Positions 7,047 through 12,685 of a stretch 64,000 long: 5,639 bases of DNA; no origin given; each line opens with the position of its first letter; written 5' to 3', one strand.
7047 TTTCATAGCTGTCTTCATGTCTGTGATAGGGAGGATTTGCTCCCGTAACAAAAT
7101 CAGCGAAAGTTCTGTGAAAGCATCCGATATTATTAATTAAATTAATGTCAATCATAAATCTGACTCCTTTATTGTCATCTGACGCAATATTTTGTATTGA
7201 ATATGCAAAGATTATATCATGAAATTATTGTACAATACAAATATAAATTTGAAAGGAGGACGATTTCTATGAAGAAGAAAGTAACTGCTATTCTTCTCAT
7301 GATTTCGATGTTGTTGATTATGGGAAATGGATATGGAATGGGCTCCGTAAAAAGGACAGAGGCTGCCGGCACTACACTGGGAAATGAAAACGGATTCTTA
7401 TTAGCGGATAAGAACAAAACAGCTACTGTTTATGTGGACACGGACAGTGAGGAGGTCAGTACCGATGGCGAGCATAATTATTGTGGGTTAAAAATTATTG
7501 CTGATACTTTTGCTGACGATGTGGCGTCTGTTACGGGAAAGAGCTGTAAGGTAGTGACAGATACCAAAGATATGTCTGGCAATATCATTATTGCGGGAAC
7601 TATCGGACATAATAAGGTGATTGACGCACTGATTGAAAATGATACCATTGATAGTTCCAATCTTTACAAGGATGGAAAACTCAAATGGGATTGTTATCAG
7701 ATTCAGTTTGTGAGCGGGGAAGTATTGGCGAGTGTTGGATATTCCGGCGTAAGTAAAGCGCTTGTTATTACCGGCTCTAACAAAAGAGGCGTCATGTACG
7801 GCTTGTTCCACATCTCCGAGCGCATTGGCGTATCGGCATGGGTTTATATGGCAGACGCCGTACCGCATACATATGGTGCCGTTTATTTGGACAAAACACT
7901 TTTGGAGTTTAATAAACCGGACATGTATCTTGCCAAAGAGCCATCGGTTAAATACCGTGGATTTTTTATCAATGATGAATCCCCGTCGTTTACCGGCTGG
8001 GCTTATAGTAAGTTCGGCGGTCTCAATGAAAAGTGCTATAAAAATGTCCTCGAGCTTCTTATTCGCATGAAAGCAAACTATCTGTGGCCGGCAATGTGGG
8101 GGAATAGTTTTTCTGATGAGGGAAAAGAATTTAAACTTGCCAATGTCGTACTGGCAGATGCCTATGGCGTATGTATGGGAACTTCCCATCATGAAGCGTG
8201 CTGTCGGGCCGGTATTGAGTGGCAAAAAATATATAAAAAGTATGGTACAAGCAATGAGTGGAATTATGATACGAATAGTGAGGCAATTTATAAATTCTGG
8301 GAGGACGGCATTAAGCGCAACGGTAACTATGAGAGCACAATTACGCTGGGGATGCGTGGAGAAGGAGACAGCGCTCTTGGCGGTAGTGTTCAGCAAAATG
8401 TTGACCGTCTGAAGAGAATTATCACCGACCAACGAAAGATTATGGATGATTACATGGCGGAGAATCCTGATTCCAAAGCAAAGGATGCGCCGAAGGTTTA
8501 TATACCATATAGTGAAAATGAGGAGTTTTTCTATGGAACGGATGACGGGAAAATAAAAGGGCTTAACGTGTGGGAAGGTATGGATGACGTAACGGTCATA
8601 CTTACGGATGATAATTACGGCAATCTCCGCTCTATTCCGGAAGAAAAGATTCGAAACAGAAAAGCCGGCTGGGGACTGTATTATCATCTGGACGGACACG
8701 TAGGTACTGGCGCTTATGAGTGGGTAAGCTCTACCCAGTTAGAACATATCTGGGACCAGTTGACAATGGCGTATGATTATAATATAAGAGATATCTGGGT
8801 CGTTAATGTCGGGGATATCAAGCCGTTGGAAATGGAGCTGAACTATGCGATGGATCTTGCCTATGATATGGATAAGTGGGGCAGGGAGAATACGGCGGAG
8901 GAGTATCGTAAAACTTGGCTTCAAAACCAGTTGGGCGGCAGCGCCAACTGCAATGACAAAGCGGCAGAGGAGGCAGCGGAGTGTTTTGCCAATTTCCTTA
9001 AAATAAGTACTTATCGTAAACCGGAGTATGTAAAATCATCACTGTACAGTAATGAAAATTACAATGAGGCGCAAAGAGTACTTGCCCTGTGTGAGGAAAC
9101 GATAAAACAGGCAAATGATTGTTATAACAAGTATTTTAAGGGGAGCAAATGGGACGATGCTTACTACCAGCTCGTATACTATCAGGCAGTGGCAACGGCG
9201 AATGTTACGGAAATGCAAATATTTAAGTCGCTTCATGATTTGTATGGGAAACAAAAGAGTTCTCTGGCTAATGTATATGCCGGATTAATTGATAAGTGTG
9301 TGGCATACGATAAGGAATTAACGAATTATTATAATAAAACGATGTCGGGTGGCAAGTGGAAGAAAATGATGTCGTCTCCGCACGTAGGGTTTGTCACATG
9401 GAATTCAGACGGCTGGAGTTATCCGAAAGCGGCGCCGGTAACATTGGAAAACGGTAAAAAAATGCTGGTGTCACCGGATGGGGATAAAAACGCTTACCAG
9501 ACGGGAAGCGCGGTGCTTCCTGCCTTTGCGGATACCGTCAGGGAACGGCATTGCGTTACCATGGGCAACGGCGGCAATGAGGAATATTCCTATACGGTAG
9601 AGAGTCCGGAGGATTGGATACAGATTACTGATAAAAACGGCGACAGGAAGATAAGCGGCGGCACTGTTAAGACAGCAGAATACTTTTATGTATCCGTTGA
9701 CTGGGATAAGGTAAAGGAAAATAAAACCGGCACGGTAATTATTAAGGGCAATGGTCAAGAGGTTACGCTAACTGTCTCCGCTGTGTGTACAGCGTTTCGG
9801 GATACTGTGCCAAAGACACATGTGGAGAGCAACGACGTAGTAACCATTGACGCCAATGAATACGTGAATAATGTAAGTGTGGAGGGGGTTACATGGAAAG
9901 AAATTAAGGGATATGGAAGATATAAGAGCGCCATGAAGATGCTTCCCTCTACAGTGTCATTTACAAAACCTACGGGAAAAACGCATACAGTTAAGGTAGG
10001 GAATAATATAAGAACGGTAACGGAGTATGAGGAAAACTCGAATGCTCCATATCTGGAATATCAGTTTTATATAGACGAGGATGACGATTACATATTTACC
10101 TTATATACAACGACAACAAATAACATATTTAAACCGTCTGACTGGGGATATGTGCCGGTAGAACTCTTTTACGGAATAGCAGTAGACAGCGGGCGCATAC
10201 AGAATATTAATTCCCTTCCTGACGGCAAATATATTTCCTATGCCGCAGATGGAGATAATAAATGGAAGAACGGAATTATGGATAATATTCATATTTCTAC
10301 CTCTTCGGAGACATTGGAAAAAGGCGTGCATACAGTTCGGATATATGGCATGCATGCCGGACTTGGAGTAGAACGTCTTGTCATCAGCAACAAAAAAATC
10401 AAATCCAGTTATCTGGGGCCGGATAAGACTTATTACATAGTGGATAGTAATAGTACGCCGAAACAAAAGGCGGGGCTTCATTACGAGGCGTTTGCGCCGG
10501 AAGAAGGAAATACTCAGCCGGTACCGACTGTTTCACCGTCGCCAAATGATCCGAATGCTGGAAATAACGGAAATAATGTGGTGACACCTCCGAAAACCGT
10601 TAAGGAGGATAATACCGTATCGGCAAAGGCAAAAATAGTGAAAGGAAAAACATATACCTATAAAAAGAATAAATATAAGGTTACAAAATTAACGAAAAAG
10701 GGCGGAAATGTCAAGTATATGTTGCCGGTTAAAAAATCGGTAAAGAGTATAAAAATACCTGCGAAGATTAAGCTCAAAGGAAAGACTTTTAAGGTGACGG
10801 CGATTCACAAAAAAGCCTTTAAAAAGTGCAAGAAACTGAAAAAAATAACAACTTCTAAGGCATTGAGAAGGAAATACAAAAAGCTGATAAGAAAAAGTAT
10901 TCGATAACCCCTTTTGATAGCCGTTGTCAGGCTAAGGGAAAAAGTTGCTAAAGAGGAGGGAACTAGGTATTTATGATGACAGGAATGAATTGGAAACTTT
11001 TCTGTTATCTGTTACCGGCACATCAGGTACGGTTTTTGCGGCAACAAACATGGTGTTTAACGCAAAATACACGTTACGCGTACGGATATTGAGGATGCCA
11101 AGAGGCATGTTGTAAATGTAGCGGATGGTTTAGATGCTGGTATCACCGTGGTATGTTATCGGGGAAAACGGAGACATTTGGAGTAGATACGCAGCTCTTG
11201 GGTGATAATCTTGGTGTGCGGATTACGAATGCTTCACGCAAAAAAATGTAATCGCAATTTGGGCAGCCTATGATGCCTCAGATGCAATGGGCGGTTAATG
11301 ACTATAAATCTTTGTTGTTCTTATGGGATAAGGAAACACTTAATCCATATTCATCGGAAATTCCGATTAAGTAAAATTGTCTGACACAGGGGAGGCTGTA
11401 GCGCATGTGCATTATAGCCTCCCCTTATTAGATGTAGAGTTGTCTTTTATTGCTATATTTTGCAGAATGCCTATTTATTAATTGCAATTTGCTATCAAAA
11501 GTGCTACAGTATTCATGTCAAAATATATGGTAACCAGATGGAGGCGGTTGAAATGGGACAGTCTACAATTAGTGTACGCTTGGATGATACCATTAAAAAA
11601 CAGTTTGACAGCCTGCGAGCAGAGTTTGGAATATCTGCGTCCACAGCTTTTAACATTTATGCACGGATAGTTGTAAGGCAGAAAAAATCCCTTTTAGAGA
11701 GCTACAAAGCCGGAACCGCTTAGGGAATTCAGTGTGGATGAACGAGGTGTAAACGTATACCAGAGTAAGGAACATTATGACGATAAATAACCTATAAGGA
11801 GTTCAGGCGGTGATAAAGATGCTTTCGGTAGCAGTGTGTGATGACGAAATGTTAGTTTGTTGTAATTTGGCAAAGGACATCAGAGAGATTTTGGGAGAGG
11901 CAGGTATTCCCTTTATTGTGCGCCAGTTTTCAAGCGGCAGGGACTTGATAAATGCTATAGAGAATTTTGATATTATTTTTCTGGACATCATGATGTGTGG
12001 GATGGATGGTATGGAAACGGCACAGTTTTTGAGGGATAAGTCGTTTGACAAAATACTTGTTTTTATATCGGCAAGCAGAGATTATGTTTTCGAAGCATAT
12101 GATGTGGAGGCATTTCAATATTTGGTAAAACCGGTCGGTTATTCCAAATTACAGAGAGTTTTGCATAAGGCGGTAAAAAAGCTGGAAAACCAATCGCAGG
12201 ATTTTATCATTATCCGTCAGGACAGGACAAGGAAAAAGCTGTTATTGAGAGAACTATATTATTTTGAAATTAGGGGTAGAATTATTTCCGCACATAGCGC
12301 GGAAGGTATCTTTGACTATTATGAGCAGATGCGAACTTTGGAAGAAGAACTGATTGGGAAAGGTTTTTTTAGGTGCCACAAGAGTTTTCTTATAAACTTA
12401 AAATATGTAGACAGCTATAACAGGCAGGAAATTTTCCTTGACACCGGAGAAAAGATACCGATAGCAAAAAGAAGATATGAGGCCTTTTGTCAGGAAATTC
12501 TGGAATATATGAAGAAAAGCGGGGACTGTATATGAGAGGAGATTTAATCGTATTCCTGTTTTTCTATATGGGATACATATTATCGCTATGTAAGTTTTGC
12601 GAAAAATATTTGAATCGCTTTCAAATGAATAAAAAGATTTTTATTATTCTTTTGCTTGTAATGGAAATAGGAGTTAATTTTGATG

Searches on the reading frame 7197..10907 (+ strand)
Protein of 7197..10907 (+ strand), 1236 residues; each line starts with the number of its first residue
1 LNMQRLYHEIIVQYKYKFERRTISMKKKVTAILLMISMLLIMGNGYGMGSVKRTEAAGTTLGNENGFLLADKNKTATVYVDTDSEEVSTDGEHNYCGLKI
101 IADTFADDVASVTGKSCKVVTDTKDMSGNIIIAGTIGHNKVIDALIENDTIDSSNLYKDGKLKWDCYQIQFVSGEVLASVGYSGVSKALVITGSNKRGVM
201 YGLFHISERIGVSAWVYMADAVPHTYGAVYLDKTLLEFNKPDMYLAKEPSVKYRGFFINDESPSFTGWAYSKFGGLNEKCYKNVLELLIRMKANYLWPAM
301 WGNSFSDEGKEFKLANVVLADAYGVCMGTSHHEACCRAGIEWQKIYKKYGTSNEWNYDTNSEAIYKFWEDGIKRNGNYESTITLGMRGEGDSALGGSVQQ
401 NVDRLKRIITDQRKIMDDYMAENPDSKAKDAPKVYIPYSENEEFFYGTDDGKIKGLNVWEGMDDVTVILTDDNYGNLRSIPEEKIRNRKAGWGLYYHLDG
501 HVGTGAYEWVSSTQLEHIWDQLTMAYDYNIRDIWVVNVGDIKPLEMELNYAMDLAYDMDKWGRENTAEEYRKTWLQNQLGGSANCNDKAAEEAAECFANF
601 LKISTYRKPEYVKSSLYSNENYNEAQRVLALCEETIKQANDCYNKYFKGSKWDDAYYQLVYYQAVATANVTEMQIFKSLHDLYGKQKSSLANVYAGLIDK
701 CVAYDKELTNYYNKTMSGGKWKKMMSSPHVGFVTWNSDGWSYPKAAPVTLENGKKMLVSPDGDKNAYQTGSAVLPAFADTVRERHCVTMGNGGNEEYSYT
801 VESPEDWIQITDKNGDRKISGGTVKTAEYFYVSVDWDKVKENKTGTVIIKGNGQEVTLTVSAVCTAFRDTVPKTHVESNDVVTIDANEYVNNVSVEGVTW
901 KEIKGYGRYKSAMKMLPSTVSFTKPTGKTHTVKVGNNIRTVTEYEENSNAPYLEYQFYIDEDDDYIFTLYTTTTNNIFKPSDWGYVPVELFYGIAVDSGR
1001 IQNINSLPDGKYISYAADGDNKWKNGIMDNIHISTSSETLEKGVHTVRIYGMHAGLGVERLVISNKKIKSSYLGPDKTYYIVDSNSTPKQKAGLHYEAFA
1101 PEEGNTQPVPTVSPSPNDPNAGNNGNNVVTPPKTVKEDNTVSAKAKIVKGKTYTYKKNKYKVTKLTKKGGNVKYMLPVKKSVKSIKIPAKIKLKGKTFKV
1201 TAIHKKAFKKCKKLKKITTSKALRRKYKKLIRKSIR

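Call 48: search_protein_families(library=pfam, proteins=[window:7197-10907:+], max_evalue=0.00001)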
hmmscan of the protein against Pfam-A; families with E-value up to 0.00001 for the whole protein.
window:7197-10907:+ (1236 aa): 3 families
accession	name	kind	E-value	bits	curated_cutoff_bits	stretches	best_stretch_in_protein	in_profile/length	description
PF15979.11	Glyco_hydro_115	-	2.7e-110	369.5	27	1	247-610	2-334/335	Glycosyl hydrolase family 115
PF17829.7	GH115_C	-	6.3e-36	124.2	24.1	1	874-1076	1-171/172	Glycosyl hydrolase family 115 C-terminal domain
PF19190.6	BACON_2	-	7.2e-06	26.3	25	0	787-864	23-93/94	Viral BACON domain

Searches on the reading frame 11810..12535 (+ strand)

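Call 48: search_protein_families(library=pfam, proteins=[window:11810-12535:+], max_evalue=0.00001)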
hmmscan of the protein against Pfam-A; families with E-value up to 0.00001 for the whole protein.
window:11810-12535:+ (241 aa): 2 families
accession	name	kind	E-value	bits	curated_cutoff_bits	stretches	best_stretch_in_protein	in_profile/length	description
PF04397.21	LytTR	-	5.3e-18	65.5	22.6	1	143-227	5-94/98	LytTr DNA-binding domain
PF00072.30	Response_reg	-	3.1e-14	53.5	30.2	1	7-117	1-109/111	Response regulator receiver domain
